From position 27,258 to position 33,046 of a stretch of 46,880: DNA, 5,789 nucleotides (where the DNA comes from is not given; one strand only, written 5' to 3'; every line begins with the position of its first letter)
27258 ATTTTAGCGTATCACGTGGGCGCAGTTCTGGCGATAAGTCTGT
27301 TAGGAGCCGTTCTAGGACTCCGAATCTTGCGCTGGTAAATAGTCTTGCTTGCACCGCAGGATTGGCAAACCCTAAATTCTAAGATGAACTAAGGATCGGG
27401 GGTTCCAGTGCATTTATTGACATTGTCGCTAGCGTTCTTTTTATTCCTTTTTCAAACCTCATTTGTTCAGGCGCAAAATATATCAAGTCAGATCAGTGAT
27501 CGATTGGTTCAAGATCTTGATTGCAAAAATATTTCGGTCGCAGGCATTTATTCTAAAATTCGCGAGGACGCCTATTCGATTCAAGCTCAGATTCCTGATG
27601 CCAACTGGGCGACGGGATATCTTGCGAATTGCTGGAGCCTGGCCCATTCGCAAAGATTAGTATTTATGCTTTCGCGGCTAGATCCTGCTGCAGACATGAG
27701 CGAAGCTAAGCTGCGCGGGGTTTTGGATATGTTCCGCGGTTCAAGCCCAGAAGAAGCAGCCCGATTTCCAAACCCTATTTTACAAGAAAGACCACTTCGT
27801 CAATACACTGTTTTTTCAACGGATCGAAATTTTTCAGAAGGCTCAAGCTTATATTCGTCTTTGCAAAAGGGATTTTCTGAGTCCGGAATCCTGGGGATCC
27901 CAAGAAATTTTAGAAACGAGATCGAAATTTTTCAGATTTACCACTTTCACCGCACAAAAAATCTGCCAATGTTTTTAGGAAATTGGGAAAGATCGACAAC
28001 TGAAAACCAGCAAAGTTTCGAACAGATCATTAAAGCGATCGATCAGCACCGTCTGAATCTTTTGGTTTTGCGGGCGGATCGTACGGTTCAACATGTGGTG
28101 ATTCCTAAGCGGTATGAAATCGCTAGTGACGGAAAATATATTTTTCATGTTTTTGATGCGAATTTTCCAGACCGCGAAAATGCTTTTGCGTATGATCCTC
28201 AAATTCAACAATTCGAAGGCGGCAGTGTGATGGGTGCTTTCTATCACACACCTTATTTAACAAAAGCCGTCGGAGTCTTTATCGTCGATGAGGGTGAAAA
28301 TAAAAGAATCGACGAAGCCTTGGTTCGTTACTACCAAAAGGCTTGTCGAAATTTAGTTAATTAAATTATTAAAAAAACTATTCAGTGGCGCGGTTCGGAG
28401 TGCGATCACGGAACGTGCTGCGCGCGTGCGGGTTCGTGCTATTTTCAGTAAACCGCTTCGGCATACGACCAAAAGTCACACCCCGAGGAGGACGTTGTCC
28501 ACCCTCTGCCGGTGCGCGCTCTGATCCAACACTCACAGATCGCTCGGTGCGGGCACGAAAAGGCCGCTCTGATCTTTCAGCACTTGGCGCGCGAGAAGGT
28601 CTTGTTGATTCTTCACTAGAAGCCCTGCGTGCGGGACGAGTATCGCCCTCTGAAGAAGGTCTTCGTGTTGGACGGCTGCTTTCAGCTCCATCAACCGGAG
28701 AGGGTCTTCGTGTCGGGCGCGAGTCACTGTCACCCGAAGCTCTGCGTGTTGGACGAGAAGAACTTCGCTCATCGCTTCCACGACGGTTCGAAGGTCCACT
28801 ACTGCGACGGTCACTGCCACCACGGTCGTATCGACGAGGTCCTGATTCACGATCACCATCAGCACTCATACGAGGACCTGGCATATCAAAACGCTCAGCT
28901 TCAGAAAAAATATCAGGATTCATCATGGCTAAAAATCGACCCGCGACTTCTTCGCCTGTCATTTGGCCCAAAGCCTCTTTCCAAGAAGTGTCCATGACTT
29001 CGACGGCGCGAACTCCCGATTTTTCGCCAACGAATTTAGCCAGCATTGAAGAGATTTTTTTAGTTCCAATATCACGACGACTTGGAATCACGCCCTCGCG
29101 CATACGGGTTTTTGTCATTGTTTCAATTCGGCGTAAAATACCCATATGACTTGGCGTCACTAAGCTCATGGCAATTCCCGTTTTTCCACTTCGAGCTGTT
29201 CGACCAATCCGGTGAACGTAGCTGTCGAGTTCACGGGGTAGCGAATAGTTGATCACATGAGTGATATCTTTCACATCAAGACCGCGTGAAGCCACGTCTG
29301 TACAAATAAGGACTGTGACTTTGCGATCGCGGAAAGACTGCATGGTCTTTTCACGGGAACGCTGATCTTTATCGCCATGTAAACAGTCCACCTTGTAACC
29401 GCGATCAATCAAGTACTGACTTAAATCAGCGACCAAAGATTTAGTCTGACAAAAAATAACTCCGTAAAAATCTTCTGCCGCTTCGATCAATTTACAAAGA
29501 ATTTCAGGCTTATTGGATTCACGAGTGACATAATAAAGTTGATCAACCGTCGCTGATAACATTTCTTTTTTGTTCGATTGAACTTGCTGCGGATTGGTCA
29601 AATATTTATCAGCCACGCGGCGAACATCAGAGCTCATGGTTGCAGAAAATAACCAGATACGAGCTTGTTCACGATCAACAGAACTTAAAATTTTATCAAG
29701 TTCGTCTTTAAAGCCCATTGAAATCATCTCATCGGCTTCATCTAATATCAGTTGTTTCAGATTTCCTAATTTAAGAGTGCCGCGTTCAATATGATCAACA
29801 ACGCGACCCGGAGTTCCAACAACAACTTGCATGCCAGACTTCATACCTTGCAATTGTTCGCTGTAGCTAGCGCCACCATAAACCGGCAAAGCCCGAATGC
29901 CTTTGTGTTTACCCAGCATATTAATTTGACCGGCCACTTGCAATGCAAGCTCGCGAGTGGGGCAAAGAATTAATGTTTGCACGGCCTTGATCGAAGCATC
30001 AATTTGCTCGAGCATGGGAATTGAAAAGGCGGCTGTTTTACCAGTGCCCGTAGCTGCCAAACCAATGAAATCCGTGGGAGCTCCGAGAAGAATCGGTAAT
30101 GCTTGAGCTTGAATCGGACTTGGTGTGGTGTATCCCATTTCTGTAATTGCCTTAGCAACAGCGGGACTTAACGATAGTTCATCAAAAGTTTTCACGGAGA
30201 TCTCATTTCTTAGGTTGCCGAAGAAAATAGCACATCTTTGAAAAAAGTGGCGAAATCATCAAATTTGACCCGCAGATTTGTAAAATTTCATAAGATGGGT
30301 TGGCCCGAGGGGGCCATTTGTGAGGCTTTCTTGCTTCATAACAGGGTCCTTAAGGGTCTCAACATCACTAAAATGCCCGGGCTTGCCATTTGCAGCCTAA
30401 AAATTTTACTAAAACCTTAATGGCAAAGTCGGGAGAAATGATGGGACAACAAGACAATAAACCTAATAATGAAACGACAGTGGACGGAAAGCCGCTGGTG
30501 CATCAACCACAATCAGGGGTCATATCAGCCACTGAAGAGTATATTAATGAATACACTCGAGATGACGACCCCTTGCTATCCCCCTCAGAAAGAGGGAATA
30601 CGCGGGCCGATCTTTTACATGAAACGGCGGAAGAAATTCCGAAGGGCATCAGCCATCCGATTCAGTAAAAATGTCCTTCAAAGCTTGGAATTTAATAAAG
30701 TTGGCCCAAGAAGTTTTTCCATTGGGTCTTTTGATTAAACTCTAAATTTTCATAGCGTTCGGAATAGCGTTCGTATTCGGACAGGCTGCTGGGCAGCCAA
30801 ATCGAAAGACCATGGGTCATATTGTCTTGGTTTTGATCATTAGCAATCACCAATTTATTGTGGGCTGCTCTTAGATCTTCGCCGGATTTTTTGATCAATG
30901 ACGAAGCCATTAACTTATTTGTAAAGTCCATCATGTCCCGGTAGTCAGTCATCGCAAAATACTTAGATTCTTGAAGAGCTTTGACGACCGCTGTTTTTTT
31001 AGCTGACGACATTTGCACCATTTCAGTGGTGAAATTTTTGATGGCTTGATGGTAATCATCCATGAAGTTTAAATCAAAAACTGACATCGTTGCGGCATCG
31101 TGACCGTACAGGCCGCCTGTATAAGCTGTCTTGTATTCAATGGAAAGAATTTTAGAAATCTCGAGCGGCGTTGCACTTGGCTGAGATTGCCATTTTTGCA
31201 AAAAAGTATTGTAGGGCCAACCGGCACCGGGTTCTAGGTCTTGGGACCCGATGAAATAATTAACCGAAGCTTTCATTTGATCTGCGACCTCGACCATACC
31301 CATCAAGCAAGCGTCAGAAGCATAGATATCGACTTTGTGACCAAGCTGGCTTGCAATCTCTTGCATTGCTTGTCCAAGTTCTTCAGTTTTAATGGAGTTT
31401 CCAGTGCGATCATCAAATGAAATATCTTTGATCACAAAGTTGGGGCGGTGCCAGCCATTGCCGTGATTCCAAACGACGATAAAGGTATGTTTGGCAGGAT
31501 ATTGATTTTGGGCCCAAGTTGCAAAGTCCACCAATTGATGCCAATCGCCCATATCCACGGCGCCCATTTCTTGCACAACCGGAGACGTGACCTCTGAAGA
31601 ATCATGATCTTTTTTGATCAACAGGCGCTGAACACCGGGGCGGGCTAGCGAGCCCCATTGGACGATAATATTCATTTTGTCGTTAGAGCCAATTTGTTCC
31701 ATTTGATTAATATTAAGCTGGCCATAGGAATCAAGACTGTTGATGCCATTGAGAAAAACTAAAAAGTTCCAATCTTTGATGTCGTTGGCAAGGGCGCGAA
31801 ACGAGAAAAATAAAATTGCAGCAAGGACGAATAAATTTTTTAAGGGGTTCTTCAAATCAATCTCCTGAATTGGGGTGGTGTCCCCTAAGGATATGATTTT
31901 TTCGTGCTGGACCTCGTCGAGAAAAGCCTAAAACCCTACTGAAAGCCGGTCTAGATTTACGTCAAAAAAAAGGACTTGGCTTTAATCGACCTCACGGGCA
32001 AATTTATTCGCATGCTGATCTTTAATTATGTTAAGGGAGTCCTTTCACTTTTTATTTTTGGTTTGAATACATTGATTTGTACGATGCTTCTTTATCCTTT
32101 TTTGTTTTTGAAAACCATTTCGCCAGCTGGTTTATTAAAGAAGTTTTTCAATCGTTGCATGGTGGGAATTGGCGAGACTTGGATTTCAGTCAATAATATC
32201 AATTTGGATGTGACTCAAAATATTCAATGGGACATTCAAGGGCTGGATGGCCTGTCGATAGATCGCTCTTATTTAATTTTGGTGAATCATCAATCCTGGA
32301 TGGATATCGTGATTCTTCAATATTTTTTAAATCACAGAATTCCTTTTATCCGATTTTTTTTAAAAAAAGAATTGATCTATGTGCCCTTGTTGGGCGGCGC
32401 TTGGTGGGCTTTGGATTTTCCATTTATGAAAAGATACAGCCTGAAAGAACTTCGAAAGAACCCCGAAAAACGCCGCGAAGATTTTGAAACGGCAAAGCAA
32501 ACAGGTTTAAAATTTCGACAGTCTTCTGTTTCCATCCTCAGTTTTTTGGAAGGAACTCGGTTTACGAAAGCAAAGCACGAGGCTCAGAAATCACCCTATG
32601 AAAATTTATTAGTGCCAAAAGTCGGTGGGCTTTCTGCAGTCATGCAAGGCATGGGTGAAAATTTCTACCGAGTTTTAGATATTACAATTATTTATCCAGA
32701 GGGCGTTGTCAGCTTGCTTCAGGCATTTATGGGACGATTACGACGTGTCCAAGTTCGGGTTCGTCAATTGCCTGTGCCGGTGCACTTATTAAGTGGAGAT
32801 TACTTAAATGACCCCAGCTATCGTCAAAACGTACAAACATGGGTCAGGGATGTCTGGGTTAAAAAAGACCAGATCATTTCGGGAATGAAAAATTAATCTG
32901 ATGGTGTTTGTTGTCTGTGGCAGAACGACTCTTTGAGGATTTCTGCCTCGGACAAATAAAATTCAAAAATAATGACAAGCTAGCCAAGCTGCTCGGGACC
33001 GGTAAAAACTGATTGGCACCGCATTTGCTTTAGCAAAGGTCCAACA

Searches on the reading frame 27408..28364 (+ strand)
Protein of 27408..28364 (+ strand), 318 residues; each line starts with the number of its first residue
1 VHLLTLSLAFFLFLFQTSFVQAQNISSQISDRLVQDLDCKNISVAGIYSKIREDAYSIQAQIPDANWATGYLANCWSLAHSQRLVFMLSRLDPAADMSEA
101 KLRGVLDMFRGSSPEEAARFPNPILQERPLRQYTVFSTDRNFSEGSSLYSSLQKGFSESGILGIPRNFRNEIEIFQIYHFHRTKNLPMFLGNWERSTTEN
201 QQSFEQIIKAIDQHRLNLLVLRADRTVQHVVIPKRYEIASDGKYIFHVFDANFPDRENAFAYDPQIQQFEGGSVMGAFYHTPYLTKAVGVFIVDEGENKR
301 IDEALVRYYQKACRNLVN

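Call 4: search_protein_families(library=pfam, proteins=[window:27408-28364:+], max_evalue=0.01)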
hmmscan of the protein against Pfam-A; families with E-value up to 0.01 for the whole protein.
window:27408-28364:+ (318 aa): 0 families

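Call 38: search_protein_families(library=ncbifam, proteins=[window:27408-28364:+], max_evalue=0.001)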
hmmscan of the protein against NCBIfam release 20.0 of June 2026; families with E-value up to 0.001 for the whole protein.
window:27408-28364:+ (318 aa): 0 families

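Call 40: search_solved_structures(query=window:27408-28364:+, max_evalue=1)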
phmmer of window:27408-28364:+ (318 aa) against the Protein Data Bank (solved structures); distinct sequences matched with E-value up to 1: 3.
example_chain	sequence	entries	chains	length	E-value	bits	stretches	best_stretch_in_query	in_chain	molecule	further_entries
4gbm_A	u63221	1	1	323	0.16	14.3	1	7-54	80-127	CurM Sulfotransferase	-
7bkb_H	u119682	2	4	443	0.65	12.4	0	68-117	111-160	Formylmethanofuran dehydrogenase, subunit B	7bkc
8cyk_B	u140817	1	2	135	0.93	11.8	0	201-258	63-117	HALC1_878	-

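Call 41: find_homologous_proteins(query=window:27408-28364:+, max_evalue=0.001)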
Query window:27408-28364:+ (318 aa): 9 proteins with E <= 0.001 among 851 candidates.
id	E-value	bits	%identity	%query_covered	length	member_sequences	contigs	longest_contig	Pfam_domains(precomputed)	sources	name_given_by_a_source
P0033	8.6e-209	710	98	100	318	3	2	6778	-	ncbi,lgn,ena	-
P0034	8.9e-180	615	87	98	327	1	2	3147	-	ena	-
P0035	5.0e-179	612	89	94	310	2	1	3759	-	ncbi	-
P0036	1.3e-171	588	82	100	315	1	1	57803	-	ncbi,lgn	-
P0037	1.0e-146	506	70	99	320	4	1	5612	-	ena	-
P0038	2.9e-136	472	67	97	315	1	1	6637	-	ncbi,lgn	-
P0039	4.7e-132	458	65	97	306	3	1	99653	-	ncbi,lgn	-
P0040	7.2e-68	247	43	97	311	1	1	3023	-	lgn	-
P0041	9.7e-49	184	37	90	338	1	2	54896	-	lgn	-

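Call 42: find_encoding_contigs(protein=P0039, flank=7000, max_places=1)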
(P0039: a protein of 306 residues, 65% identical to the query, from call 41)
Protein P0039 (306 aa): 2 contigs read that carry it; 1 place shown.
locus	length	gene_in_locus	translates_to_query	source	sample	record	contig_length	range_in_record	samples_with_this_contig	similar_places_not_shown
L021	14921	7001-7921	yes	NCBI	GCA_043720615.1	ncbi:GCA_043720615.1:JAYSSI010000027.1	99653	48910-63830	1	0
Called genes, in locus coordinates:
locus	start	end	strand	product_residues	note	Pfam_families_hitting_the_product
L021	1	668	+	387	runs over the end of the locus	PF08495:FIST, PF10442:FIST_C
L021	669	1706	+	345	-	PF07228:SpoIIE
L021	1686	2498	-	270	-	PF13532:2OG-FeII_Oxy_2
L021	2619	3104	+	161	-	-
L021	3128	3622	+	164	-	-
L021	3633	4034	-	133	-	PF02566:OsmC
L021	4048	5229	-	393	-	PF00575:S1 (weak), PF23459:S1_RRP5 (faint), PF00575:S1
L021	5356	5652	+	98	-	-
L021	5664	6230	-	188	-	PF01641:SelR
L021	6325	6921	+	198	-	PF01625:PMSR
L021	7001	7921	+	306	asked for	-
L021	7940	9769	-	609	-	PF00270:DEAD, PF00271:Helicase_C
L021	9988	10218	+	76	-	-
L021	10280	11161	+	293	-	PF01553:Acyltransferase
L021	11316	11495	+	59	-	PF07043:DUF1328 (weak)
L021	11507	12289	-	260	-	PF03631:Virul_fac_BrkB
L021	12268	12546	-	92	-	-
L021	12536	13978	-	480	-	PF00072:Response_reg, PF00158:Sigma54_activat, PF14532:Sigma54_activ_2, PF25601:AAA_lid_14, PF02954:HTH_8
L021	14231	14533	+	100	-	-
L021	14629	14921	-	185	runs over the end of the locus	PF01814:Hemerythrin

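Call 43: find_encoding_contigs(protein=P0041, flank=7000, max_places=1)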
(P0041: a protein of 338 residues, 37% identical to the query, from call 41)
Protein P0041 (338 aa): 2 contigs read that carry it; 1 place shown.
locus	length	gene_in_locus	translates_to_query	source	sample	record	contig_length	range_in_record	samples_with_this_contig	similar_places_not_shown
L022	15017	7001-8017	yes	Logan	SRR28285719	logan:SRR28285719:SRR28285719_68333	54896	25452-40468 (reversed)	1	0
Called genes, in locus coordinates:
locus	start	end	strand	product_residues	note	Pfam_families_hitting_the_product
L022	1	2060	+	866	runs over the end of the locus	PF00005:ABC_tran (faint), PF02463:SMC_N (faint), PF03193:RsgA_GTPase (faint), PF13175:AAA_15 (faint), PF13481:AAA_25 (faint), PF13555:AAA_29 (faint), PF13304:AAA_21 (faint), PF17760:UvrA_inter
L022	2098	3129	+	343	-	PF03741:TerC, PF04332:DUF475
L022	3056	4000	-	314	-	PF00892:EamA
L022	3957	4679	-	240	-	PF00970:FAD_binding_6, PF00175:NAD_binding_1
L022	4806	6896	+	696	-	-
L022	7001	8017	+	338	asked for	-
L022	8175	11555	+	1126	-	-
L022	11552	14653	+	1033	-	PF00082:Peptidase_S8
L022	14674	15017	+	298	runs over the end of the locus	-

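Call 48: find_related_loci(query=A4, collection=metagenome_contigs, flank=5000)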
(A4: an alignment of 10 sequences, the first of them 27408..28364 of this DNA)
Query A4 (318 aa) in metagenome_contigs; peptide patterns used: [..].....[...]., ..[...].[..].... (x = any residue, [..] = any of these).
295 stretches matched a pattern, but none encodes a relative of the query by tblastn (E <= 1e-3).

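Call 49: find_encoding_contigs(protein=P0037, flank=6000, max_places=2)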
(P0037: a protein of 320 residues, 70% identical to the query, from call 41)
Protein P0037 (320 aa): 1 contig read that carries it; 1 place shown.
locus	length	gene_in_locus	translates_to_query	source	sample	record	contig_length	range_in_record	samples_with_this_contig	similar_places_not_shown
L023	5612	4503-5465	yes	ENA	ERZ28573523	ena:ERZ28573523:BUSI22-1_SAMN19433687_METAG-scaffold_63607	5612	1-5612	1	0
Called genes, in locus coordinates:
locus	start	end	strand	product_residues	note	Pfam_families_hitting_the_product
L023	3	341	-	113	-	?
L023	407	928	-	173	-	-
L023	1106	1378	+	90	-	-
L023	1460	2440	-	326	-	PF08534:Redoxin, PF00578:AhpC-TSA, PF13905:Thioredoxin_8, PF01641:SelR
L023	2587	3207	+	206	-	PF01625:PMSR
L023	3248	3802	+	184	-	PF04542:Sigma70_r2, PF00196:GerE (faint), PF04545:Sigma70_r4, PF08281:Sigma70_r4_2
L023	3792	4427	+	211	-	PF06532:NrsF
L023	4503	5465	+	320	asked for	-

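Call 70: predict_structure(alignment_id=A4)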
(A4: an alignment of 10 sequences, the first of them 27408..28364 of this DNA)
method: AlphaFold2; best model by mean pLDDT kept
length: 318 residues; sequences in the alignment: 10
mean_pLDDT: 65.3   pTM: 0.62
mean pLDDT of the five models: 65.3, 62.2, 60.3, 58.8, 56.9
residues with pLDDT >= 90: 14; 70-90: 135; 50-70: 97; < 50: 72
segments of 3 or more residues with pLDDT < 50: 18-24, 61-76, 112-141, 181-191, 280-284
pLDDT, mean of each block of 10 residues (from residue 1): 67 53 61 83 86 66 39 48 57 60 71 34 35 34 61 80 76 64 44 70 88 78 65 87 86 70 88 59 59 66 78 74
secondary structure, 60 per line:
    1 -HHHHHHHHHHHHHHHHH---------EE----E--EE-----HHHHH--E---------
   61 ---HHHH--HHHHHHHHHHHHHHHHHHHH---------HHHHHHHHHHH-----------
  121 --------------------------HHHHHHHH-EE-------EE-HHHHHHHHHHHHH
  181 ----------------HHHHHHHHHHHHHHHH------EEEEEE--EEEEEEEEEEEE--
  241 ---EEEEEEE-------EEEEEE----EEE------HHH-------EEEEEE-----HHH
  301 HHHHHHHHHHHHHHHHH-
elements in order: H2-18 H44-48 H64-67 H70-89 H99-109 H147-154 H168-180 H197-212 E219-224 E227-238 E244-250 E258-263 E268-270 E287-292 H298-317

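Call 73: fold_search(model_id=the predicted structure, library=pdb)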
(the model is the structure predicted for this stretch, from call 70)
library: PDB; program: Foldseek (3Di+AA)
matches with E <= 10: 450; with E <= 0.001: 0
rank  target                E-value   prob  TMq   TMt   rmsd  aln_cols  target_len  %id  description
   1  7qfz_A                6.0e-02  0.28  0.18  0.19  19.0       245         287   12  BrxR, a WYL-domain containing transcriptional regulator (released 2022-05-18)
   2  7pzy_F                1.7e-01  0.23  0.12  0.14  13.4        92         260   20  Structure of the vacant Candida albicans 80S ribosome (released 2022-05-18)
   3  8c3a_G                2.7e-01  0.20  0.12  0.14  13.1        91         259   18  Crystal structure of ailanthone bound to the Candida albicans 80S ribosome (released 2024-01-10)
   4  8oj3_G                3.2e-01  0.21  0.12  0.15  13.4        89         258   16  Crystal structure of the Candida albicans 80S ribosome in complex with geneticin G418 (rotated state) (released 2024-10-09)
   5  6hq9_B                3.6e-01  0.41  0.11  0.48   3.8        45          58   18  Crystal structure of the Tudor domain of human ERCC6-L2 (released 2018-10-17)
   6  4v6x_AE               4.1e-01  0.35  0.11  0.12   4.3        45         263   24  Structure of the human 80S ribosome (released 2014-07-09)
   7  6r5k_A                4.1e-01  0.08  0.09  0.04   9.5        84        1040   11  Cryo-EM structure of a poly(A) RNP bound to the Pan2-Pan3 deadenylase (released 2019-05-29)
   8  4kzx_E                4.3e-01  0.33  0.11  0.12   4.3        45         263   24  Rabbit 40S ribosomal subunit in complex with eIF1. (released 2013-07-24)
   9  4fqa                  5.4e-01  0.09  0.13  0.22  11.4       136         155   15  Crystal structure of toxic effector Tse1 (released 2013-06-26)
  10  8jiw_BE               5.7e-01  0.12  0.11  0.13  12.8        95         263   18  Atomic structure of wheat ribosome reveals unique features of the plant ribosomes (released 2024-03-27)
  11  5ndv_S4               6.1e-01  0.13  0.12  0.14  13.4        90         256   17  Crystal structure of Paromomycin bound to the yeast 80S ribosome (released 2017-12-13)
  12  7r81_F2               6.1e-01  0.13  0.12  0.14  13.2        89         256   21  Structure of the translating Neurospora crassa ribosome arrested by cycloheximide (released 2021-12-01)
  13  4f0w                  6.1e-01  0.06  0.12  0.20  13.0       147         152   12  Crystal structure of type effector Tse1 C30A mutant from Pseudomonas aeruginousa (released 2012-06-27)
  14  7olc_SE               6.4e-01  0.12  0.12  0.14  13.5        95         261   22  Thermophilic eukaryotic 80S ribosome at idle POST state (released 2022-01-26)
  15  6ieg_B                6.4e-01  0.06  0.09  0.04  11.7       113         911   11  Crystal structure of human MTR4 (released 2019-04-03)
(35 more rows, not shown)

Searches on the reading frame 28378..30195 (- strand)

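Call 69: search_protein_families(library=pfam, proteins=[window:28378-30195:-], max_evalue=0.001)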
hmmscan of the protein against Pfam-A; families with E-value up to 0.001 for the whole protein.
window:28378-30195:- (605 aa): 3 families
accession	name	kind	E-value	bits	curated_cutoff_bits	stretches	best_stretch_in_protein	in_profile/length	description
PF00270.35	DEAD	-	1.6e-45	155.2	26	1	26-193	1-166/167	DEAD/DEAH box helicase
PF00271.37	Helicase_C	-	3.3e-34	117.9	23.5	1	229-337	2-110/110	Helicase conserved C-terminal domain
PF04851.21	ResIII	-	3.9e-05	24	22.5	1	47-187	30-162/164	Type III restriction enzyme, res subunit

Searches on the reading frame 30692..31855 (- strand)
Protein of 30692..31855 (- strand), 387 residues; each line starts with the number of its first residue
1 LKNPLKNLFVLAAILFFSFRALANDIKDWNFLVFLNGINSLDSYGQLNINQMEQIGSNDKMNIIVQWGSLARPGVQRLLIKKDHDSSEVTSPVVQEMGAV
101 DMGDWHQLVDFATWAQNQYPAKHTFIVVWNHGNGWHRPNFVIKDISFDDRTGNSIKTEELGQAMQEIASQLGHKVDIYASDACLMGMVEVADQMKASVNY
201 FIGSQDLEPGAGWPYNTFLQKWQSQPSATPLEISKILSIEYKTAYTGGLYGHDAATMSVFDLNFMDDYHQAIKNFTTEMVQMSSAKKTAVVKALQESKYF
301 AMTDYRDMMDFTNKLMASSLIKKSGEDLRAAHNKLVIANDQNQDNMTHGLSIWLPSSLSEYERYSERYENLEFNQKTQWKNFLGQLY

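Call 69: search_protein_families(library=pfam, proteins=[window:30692-31855:-], max_evalue=0.001)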
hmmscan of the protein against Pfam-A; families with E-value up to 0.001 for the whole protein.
window:30692-31855:- (387 aa): 1 family
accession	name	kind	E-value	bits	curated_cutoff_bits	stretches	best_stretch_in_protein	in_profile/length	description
PF03415.19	Peptidase_C11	-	4.6e-51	174.9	25.8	1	33-383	1-356/359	Clostripain family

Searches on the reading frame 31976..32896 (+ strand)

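Call 69: search_protein_families(library=pfam, proteins=[window:31976-32896:+], max_evalue=0.001)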
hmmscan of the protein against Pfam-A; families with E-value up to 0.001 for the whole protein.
window:31976-32896:+ (306 aa): 1 family
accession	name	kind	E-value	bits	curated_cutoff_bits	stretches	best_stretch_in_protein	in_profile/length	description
PF01553.26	Acyltransferase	-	1.1e-15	58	23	1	88-225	5-122/132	Acyltransferase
